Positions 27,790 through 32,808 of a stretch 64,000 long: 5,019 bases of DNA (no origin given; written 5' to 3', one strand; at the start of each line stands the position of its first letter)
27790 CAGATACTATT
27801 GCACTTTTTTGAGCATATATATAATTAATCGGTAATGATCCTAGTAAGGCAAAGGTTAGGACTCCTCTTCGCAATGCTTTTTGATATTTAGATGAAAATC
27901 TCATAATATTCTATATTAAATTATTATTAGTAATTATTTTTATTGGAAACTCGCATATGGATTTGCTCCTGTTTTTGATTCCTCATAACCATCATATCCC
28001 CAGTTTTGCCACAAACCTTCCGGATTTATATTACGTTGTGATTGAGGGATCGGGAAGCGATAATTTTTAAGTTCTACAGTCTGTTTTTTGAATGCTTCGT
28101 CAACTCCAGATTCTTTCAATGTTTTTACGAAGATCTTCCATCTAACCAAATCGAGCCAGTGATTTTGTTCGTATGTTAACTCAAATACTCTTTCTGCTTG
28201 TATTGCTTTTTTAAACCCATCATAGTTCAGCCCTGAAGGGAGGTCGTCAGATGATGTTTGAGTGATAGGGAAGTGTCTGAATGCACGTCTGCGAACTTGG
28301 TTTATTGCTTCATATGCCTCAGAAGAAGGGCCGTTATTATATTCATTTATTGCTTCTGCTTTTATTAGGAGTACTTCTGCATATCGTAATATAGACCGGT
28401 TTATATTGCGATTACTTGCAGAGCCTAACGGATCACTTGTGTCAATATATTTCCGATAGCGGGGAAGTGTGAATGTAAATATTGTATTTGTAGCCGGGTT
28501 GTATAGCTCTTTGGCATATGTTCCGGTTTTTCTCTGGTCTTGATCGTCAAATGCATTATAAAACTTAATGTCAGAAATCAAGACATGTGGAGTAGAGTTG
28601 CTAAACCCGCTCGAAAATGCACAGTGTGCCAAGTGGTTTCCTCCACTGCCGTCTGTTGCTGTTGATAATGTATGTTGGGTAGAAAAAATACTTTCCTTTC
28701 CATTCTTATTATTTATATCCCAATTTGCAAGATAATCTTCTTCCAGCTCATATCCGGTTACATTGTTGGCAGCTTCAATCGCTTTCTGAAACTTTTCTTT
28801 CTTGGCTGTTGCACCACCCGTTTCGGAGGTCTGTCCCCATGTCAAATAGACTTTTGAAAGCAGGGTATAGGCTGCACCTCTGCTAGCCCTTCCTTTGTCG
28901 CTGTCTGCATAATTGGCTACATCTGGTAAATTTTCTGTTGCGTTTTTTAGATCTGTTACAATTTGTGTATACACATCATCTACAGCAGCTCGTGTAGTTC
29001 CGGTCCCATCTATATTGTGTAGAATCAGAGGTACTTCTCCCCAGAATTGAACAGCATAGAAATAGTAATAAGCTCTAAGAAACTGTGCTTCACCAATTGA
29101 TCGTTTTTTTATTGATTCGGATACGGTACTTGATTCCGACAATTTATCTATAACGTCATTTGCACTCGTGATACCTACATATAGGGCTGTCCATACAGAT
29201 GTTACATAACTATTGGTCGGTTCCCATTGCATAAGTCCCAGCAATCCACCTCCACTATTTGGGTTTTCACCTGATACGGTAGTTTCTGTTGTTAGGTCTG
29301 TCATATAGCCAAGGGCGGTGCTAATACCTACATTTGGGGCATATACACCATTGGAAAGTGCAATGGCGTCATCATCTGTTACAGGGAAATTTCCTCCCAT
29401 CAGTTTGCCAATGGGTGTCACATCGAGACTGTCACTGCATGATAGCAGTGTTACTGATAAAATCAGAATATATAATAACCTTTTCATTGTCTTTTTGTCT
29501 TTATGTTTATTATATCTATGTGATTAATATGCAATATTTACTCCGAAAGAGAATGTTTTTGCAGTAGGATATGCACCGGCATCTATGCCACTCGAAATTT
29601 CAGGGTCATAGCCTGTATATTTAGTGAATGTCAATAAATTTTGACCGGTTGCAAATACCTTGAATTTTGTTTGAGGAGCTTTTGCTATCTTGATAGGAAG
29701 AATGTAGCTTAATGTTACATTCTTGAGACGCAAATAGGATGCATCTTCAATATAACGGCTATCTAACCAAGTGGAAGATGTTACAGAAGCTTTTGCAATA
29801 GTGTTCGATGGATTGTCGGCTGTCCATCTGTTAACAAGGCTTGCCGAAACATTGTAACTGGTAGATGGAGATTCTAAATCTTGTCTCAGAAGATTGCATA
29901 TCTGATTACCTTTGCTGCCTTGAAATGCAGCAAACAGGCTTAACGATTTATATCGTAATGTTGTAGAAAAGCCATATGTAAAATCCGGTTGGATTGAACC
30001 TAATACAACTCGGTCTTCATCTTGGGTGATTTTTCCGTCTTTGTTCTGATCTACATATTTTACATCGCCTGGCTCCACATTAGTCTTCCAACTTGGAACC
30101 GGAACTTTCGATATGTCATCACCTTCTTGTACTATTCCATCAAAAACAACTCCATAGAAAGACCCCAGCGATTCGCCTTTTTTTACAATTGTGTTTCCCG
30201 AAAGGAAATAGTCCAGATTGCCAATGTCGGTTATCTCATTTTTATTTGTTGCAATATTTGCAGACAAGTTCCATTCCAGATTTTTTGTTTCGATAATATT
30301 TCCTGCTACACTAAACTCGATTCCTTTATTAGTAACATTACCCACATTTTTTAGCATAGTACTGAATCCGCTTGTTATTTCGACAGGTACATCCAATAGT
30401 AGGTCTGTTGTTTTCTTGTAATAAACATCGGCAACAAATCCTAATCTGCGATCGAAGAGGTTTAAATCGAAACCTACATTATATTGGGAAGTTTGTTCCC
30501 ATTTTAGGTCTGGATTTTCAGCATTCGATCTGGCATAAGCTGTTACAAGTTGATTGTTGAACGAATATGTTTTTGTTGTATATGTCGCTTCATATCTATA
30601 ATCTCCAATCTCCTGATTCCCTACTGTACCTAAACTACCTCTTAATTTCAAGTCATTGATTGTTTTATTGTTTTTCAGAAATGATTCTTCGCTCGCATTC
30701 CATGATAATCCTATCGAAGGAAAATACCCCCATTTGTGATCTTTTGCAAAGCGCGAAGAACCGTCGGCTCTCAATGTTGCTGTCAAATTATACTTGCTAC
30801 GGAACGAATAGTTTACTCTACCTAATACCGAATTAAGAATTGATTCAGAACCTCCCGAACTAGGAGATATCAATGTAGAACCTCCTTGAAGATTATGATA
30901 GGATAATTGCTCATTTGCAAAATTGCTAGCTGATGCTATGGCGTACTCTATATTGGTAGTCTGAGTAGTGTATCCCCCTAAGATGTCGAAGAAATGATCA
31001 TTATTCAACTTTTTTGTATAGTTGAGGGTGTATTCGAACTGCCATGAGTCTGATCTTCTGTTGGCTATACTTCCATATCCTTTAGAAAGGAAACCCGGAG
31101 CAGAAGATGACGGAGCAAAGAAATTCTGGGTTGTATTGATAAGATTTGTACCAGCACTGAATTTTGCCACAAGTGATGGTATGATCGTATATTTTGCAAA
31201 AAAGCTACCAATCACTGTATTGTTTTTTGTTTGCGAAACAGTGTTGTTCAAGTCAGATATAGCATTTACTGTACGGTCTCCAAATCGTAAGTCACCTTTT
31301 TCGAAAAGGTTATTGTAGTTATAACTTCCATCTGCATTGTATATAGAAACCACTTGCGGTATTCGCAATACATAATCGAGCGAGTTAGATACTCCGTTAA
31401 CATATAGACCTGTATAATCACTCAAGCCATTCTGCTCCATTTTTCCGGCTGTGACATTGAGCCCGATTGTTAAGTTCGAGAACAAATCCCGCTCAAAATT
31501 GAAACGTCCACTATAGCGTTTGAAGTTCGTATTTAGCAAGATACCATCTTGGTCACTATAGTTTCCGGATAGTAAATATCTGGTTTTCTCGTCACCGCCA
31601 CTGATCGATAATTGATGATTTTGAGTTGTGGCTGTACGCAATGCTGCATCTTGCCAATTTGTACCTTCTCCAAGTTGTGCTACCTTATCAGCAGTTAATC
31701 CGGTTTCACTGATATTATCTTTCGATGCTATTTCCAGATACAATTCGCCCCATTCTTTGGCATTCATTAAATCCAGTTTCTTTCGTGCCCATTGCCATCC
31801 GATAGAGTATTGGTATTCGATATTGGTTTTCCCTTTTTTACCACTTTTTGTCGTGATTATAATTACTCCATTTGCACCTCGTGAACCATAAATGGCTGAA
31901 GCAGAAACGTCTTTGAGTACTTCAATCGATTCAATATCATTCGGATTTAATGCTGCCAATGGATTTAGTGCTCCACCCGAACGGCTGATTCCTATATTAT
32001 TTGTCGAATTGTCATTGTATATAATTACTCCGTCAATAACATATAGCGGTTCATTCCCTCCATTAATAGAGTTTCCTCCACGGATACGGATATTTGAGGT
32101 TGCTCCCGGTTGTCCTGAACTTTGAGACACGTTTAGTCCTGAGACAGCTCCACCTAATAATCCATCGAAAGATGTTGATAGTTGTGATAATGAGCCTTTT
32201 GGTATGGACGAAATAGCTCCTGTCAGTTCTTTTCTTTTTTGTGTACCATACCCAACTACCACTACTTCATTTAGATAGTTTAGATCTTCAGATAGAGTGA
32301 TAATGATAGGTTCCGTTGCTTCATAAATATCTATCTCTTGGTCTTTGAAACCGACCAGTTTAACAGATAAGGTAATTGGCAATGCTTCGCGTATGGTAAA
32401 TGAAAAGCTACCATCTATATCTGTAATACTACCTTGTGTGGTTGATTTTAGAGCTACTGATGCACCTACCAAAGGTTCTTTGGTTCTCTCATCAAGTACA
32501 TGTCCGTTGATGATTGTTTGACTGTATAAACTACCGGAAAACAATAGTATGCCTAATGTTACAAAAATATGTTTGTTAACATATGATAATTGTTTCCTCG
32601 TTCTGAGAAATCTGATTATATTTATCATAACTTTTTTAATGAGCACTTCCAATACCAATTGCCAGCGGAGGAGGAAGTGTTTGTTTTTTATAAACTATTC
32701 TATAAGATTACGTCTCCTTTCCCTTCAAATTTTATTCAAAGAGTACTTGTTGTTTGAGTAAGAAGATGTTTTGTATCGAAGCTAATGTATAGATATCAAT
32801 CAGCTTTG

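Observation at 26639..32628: SusC/SusD pair whose only cargo gene is a secreted pseudo-dimeric OsmC-like protein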

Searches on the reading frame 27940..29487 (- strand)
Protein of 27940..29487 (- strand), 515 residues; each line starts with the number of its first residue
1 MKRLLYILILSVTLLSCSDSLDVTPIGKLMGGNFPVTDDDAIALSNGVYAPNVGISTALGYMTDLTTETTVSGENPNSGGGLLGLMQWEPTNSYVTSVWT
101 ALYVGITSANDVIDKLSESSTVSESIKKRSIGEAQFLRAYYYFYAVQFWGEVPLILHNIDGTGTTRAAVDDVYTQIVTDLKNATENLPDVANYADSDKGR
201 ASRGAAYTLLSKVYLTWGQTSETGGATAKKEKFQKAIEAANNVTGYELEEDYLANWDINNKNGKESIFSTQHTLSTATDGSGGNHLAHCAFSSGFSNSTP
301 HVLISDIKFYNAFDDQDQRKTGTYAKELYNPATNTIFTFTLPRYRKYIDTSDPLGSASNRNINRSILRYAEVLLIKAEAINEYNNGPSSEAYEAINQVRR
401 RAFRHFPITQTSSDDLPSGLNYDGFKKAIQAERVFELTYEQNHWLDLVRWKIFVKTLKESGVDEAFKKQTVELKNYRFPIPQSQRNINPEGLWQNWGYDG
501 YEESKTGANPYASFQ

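Call 3: search_protein_families(library=pfam, proteins=[window:27940-29487:-], max_evalue=1)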
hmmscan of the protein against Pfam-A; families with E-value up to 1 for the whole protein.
window:27940-29487:- (515 aa): 3 families
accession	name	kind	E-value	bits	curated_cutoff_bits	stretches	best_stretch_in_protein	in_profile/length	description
PF07980.17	SusD_RagB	-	1.4e-28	100.9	23.1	1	315-498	106-297/297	SusD family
PF14322.12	SusD-like_3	-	2.7e-27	96.7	27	1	86-215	65-191/191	Starch-binding associating with outer membrane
PF12771.13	SusD-like_2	-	8.8e-08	31.8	27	1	90-193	52-157/415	Starch-binding associating with outer membrane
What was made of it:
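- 27940..29487 (-): SusD/RagB-family lipoprotein lid, 515 aa, lipobox LLSC|SDSLD. PF07980 100.9 bits and PF14322 96.7 bits (call 3).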

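Call 4: search_protein_families(library=ncbifam, proteins=[window:27940-29487:-], max_evalue=1)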
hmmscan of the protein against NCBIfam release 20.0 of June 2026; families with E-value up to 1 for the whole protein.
window:27940-29487:- (515 aa): 2 families
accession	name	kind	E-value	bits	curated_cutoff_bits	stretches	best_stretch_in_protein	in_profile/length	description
NF033071.0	SusD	exception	1e-23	83.4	725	2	83-271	103-297/558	starch-binding outer membrane lipoprotein SusD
NF033072.0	NanU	exception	4.6e-23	82.1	425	2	1-271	1-278/521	SusD family outer membrane lipoprotein NanU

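Call 37: search_solved_structures(query=window:27940-29487:-, max_evalue=0.00001)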
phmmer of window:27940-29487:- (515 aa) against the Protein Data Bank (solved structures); distinct sequences matched with E-value up to 0.00001: 28.
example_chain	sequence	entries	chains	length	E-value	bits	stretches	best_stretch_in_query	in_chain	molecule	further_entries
9sje_B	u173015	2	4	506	1.1e-46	163.1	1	2-498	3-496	SusD homolog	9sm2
9sjj_A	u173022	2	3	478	3.2e-42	148.4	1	76-498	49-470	SusD homolog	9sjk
3ihv_A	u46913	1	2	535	3.9e-40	141.5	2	344-463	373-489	SusD homolog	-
3otn_A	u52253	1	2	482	9.2e-30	107.3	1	37-498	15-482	SusD superfamily protein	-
5t3r_A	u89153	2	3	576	1.1e-26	97.1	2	1-334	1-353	SusD homolog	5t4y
6z8i_A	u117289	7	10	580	1.4e-26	96.8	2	1-334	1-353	SusD homolog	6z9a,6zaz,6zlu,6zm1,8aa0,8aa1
5lx8_A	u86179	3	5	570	3e-26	95.7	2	1-334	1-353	SusD homolog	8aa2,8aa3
3qnk_A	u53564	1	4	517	2.6e-24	89.3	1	97-273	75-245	Putative lipoprotein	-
6gcz_A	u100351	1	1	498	2.9e-23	85.9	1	17-282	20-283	Starch-binding associating with outer membrane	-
6zlt_A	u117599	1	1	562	1.1e-22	84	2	37-334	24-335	SusD homolog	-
5e76_A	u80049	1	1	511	3.9e-18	68.9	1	94-271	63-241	SusD-like protein BACOVA_02651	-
5e75_A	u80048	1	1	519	4.1e-18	68.8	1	94-271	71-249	SusD-like protein BACOVA_02651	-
7kv4_AAA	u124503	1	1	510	8.9e-18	67.7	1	59-459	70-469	SusD family protein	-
3i4g_A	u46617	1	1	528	1.5e-17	67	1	91-273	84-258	SusD-like carbohydrate binding protein BF1063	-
4l7t_A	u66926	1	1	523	9.1e-17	64.4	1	10-272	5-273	NanU sialic acid binding protein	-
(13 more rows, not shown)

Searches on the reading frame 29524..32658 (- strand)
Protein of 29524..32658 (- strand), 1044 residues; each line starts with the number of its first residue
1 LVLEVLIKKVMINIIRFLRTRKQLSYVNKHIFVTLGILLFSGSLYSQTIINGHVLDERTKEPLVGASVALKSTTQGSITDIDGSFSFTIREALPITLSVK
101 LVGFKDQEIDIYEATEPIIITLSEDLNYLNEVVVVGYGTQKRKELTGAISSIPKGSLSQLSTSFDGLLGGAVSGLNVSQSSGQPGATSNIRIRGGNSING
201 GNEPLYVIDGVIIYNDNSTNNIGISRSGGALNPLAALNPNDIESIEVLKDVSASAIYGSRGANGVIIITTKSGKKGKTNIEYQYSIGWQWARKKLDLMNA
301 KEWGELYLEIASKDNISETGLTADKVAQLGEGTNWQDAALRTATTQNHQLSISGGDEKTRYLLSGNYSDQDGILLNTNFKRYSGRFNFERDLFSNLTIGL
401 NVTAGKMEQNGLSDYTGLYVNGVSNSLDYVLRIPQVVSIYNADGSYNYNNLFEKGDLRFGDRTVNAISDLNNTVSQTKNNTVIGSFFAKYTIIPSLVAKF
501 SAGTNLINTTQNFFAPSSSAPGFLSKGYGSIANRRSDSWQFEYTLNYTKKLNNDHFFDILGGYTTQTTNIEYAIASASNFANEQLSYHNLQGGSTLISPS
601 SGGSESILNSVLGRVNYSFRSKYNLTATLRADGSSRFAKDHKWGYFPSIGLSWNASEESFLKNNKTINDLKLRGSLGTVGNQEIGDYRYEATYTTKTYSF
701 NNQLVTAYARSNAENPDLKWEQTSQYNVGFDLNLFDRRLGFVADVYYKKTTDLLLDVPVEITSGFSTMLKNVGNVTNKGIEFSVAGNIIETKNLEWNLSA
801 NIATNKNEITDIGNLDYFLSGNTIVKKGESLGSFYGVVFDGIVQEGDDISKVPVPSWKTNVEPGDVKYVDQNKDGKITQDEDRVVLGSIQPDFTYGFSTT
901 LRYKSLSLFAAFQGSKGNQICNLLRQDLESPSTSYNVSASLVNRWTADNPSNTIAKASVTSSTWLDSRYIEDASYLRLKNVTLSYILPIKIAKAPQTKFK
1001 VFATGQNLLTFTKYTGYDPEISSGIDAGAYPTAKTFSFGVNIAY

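Call 3: search_protein_families(library=pfam, proteins=[window:29524-32658:-], max_evalue=1)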
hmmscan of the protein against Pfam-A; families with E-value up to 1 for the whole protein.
window:29524-32658:- (1044 aa): 4 families
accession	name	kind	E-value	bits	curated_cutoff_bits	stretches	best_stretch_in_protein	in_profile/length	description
PF13715.12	CarbopepD_reg_2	-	6.8e-19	68.1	32.2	1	50-134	1-88/88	CarboxypepD_reg-like domain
PF07715.20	Plug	-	6.2e-16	59.3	23.9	1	142-265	2-107/107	TonB-dependent Receptor Plug Domain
PF13620.12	CarboxypepD_reg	-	6.3e-09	36.5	32.3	1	50-110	2-65/82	Carboxypeptidase regulatory-like domain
PF04241.20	DUF423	-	0.037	14.7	25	1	28-52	51-75/86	Protein of unknown function (DUF423)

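Call 4: search_protein_families(library=ncbifam, proteins=[window:29524-32658:-], max_evalue=1)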
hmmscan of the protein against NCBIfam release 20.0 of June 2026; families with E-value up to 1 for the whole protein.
window:29524-32658:- (1044 aa): 4 families
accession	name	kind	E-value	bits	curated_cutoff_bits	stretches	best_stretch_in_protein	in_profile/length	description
TIGR04056.1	OMP_RagA_SusC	subfamily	7e-266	885.3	368.25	1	50-1042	3-979/981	SusC/RagA family TonB-linked outer membrane protein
TIGR04057.1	SusC_RagA_signa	signature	1.1e-17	63.5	46.2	1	241-271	1-31/31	SusC/RagA subfamily TonB-dependent outer membrane receptor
NF053590.1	TonB_dep_TOL0244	equivalog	0.013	14.2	645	1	240-278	110-147/604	TOL_0244 family TonB-dependent receptor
NF008125.0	PRK10873.1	equivalog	0.025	15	162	1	11-49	54-92/131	hypothetical protein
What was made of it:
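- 29524..32628 (-): SusC/RagA-type TonB-dependent transporter, 1034 aa from the ATG at 32628, with no STN domain. TIGR04056 885 bits (cutoff 368), TIGR04057 signature, CarbopepD_reg_2 and Plug domains (calls 3, 4).
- Checked: It scores 885 bits on TIGR04056 and has CarbopepD_reg_2 and Plug domains but no STN domain (calls 3, 4). list_orfs extends the ORF to a TTG at 32658.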

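Call 38: search_solved_structures(query=window:29524-32628:-, max_evalue=1e-20)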
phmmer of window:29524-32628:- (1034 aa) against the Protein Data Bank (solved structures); distinct sequences matched with E-value up to 1e-20: 9.
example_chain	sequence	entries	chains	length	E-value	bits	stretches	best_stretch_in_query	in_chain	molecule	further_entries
8aa4_A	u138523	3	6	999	4e-159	534.8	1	16-1032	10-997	SusC homolog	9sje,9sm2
6sli_B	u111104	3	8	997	3.9e-104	352.8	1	40-1033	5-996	RagA protein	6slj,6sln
5t3r_D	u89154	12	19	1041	1.4e-103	351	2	322-1033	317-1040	SusC homolog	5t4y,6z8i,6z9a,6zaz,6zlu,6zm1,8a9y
6sml_B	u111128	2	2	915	9.9e-94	318.3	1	319-1033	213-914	RagA protein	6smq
6sm3_B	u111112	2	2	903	9.7e-91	308.4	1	319-1033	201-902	RagA protein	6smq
6zlt_B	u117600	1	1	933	8.6e-89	302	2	322-1033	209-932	SusC homolog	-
8ypu_C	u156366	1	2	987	2.3e-61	211.2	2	122-302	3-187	SusC/RagA family TonB-linked outer membrane protein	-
8ypt_C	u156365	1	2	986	4.5e-61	210.2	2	122-302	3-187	TonB-linked outer membrane protein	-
5fq6_B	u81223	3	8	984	1.7e-45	158.7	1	108-1016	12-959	SUSC/RAGA FAMILY TONB-LINKED OUTER MEMBRANE PROTEIN | BT_2264 | OUTER MEMBRANE PROTEIN OMP121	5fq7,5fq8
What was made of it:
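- Tried and rejected: The best solved relatives are a SusC homologue (8aa4) and RagA, both distant, so this was uninformative (calls 37, 38).
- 29524..32628 (-): The closest solved SusC is 8aa4 at E = 4e-159, followed by RagA (call 38).
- Closest known: Non-glycan SusCD/RagAB systems. Same: RagA is the second-best solved relative of this SusC (353 bits, call 38).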
